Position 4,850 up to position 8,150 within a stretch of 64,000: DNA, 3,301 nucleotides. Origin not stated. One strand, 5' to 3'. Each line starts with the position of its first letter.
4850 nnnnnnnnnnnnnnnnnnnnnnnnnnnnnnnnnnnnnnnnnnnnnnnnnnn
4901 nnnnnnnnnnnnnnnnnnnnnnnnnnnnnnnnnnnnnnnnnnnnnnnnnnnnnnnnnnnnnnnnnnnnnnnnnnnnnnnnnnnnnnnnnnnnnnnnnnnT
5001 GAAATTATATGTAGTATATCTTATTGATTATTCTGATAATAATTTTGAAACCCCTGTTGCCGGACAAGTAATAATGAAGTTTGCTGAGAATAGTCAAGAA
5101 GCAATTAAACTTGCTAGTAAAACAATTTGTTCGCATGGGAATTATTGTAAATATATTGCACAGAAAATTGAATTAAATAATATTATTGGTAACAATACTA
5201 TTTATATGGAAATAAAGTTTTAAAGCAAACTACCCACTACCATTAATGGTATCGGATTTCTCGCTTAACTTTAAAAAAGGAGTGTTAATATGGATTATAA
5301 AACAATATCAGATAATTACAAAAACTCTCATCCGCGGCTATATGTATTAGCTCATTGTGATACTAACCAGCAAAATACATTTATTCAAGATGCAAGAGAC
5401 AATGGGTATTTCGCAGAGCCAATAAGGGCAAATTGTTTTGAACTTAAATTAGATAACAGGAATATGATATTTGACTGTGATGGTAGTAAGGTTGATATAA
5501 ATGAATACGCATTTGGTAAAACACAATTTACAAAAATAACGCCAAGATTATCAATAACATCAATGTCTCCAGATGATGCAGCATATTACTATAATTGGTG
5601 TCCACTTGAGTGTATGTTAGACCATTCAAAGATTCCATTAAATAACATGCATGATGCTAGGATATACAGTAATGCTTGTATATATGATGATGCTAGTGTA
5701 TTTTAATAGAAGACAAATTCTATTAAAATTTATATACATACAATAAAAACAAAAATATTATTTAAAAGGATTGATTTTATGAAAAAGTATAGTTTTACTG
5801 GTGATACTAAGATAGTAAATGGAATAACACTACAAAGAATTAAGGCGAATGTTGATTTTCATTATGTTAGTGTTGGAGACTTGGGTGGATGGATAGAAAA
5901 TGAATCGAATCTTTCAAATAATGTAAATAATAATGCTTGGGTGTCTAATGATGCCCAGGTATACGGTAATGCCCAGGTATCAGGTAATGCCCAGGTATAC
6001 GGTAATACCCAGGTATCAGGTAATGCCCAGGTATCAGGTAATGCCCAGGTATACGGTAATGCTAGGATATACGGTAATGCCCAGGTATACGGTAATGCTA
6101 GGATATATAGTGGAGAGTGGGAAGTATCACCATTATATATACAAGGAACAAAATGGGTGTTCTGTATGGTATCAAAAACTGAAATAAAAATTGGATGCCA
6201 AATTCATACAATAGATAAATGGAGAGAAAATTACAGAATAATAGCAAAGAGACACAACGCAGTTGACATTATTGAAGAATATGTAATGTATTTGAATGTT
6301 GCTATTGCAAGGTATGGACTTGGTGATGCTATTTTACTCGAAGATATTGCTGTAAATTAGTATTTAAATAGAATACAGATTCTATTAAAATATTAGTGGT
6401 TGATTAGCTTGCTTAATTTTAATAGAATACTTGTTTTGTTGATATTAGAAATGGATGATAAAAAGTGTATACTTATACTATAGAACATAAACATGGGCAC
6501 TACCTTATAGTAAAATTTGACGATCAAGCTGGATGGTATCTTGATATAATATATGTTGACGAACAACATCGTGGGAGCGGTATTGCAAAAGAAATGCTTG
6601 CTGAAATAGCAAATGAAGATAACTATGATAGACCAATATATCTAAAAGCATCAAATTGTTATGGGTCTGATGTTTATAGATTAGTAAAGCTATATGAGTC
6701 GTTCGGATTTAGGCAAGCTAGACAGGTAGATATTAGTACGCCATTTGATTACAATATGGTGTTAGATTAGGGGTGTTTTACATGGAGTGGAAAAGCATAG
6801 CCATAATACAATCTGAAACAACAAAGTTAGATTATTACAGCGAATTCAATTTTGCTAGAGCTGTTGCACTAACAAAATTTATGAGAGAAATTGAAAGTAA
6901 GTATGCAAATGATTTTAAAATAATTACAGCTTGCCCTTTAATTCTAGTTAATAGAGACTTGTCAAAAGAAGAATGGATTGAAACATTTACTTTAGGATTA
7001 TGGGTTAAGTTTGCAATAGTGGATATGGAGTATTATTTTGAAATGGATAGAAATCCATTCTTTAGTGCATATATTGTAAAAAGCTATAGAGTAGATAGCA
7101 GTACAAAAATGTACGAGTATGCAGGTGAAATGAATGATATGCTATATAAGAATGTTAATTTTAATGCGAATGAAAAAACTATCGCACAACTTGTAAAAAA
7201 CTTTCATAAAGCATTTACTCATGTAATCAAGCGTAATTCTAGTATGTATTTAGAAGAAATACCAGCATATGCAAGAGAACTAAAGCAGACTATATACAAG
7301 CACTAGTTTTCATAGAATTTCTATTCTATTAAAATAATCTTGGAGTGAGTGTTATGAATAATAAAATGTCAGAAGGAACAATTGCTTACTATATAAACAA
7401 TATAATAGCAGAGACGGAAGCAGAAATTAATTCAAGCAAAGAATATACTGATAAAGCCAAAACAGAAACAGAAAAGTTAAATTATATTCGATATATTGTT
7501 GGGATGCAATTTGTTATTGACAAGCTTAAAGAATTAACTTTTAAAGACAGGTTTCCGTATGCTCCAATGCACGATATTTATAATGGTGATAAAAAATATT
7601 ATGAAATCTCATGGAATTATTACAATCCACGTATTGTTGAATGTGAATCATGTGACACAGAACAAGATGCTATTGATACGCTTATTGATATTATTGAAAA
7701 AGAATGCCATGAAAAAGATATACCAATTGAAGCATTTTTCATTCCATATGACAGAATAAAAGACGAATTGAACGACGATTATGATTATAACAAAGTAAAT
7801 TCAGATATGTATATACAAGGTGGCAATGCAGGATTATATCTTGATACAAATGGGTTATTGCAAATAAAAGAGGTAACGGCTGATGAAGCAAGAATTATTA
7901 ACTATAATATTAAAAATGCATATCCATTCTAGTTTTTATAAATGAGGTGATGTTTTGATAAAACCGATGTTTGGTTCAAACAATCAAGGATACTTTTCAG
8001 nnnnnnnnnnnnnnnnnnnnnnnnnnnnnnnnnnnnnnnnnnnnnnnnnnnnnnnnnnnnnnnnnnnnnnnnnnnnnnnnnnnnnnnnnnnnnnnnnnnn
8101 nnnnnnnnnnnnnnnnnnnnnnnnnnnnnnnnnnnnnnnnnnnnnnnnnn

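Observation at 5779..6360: Hexapeptide-repeat protein built from 9 near-identical 18-bp units, followed by a GNAT acetyltransferase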

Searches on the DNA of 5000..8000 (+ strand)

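Call 9: search_dna_similar(collection=phages, query=window:5000-8000:+, mode=distant)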
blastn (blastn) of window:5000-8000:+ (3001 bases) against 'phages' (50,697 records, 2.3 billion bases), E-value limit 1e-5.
Records with a match: 8; places in all: 29; records where one place covers at least 80% of the query: 0.
Best place of each record, by identity: 60-80% 8.
By first word of the organism name: Lactobacillus 2; Ruminococcus 1; Caudoviricetes 1; Aeromonas 1; Curvibacter 1; Xanthomonas 1; Bacteroides 1.
By host as written in the record: Lactobacillus fermentum 2; [Ruminococcus] gnavus ATCC 29149 1; - 1; Aeromonas salmonicida A567 1; Curvibacter sp. IMCC26059 1; Xanthomonas citri pv. citri 1; Bacteroides fragilis CSC10 1.
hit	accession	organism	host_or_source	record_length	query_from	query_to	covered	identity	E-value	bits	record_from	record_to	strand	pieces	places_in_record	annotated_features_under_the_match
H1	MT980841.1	Ruminococcus phage phiRM10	[Ruminococcus] gnavus ATCC 29149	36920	932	1107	6%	75.0%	4e-24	120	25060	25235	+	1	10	gp34: hypothetical protein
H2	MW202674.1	Caudoviricetes sp.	Manatee Spring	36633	933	1107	6%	72.0%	2e-16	96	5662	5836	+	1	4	putative acyltransferase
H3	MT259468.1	Aeromonas phage PS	Aeromonas salmonicida A567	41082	933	1103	6%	73.1%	1e-18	102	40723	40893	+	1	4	none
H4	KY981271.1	Curvibacter phage P26059A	Curvibacter sp. IMCC26059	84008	932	1113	6%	68.1%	2e-8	68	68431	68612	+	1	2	putative acyltransferase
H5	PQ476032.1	Xanthomonas phage phiXacJX1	Xanthomonas citri pv. citri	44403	933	1103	6%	68.4%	8e-8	66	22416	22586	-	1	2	hypothetical protein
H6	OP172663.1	Bacteroides phage BF10P2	Bacteroides fragilis CSC10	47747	932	1079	5%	69.6%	3e-7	65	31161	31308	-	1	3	hypothetical protein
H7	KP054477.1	Lactobacillus phage LfeInf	Lactobacillus fermentum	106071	922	1062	5%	69.5%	3e-6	62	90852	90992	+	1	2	hypothetical protein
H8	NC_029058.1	Lactobacillus phage LfeInf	Lactobacillus fermentum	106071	922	1062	5%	69.5%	3e-6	62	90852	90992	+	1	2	hypothetical protein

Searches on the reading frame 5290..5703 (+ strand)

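Call 7: search_protein_families(library=pfam, proteins=[window:5290-5703:+], max_evalue=1)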
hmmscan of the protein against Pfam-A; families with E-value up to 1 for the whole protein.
window:5290-5703:+ (138 aa): 1 family
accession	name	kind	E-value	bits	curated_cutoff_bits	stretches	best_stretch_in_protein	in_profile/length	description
PF04967.18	HTH_10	-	0.027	14.7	23.1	1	25-49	2-26/53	HTH DNA binding domain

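Call 8: search_protein_families(library=phrogs, proteins=[window:5290-5703:+], max_evalue=0.1)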
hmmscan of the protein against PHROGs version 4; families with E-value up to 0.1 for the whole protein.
window:5290-5703:+ (138 aa): 1 family
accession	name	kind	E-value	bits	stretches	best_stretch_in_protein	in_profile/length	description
phrog_24509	-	unknown function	0.058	14.5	1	37-81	15-59/66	-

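Call 63: search_protein_families(library=padloc, proteins=[window:5290-5703:+], max_evalue=0.01)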
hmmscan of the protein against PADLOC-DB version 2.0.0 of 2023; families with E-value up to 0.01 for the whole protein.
window:5290-5703:+ (138 aa): 0 families
